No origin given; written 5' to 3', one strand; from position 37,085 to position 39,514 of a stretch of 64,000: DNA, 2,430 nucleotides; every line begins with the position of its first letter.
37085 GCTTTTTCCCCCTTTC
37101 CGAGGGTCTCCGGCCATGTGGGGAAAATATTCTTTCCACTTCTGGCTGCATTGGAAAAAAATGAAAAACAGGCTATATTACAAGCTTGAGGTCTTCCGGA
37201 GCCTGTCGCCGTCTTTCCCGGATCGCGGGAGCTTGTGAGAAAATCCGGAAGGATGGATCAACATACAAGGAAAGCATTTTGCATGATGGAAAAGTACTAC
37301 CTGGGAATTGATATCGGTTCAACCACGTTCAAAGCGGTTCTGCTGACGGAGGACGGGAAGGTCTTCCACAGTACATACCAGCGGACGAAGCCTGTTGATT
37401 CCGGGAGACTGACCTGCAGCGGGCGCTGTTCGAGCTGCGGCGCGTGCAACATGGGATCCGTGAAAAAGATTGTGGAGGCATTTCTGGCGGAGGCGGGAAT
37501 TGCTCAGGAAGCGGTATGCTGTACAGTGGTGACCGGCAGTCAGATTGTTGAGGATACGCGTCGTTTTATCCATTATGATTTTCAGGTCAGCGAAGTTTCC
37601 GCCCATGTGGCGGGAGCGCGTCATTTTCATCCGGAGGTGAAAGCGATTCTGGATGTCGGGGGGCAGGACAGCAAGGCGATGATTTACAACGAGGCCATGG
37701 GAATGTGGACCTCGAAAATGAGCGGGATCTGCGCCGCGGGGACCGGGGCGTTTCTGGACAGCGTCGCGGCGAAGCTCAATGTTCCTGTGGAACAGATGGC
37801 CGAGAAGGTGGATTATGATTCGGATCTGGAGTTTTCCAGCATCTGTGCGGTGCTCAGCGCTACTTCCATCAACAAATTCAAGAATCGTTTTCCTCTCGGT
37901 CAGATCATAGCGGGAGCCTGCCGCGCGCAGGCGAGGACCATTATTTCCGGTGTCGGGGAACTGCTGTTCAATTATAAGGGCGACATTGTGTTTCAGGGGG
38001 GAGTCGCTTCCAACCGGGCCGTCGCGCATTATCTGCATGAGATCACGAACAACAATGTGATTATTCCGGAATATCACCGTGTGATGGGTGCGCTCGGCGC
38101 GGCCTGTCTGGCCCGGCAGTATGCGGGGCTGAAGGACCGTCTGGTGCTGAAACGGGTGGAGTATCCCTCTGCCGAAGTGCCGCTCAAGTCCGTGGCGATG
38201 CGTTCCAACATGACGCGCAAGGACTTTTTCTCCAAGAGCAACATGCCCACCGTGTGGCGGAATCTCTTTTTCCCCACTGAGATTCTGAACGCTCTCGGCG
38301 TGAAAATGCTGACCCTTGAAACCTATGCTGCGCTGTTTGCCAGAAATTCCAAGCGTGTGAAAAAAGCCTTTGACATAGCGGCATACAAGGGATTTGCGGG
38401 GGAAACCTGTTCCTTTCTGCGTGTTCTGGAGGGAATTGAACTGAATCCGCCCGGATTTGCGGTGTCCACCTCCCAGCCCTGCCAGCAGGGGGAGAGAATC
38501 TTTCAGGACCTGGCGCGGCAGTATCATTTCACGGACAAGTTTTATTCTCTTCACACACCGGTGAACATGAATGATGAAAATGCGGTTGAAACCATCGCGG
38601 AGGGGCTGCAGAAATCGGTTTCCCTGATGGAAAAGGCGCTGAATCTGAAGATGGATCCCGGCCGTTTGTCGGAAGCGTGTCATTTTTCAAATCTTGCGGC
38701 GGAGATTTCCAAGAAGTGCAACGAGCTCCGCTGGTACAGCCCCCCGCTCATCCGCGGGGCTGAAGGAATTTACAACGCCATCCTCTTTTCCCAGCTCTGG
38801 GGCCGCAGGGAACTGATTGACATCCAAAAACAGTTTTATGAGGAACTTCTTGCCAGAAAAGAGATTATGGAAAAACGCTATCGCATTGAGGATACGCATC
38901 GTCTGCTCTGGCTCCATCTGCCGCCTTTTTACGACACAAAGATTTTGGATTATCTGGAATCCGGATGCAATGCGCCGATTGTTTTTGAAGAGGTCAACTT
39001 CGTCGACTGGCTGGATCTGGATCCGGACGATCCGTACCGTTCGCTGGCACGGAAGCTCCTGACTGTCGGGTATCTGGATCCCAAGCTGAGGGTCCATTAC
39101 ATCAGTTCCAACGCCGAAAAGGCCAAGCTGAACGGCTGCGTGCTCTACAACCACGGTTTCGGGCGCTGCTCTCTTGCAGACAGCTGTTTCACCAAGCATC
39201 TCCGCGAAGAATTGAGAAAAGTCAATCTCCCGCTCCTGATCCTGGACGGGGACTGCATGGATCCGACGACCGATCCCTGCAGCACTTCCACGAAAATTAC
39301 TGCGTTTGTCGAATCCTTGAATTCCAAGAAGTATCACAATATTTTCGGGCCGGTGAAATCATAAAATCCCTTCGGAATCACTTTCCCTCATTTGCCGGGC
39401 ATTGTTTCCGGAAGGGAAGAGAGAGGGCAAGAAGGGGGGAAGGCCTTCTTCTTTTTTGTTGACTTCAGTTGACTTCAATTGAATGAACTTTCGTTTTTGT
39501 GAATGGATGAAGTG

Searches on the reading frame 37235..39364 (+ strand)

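Call 78: search_protein_families(library=pfam, max_evalue=0.00001, proteins=[window:37235-39364:+])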
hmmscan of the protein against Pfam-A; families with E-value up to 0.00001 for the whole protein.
window:37235-39364:+ (709 aa): 2 families
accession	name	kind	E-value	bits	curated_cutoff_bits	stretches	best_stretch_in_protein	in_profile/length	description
PF06050.19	HGD-D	-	7.8e-41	141.2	28.4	1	344-695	2-342/342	2-hydroxyglutaryl-CoA dehydratase, D-component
PF01869.26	BcrAD_BadFG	-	1.6e-30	107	31.5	1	23-293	1-271/271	BadF/BadG/BcrA/BcrD ATPase family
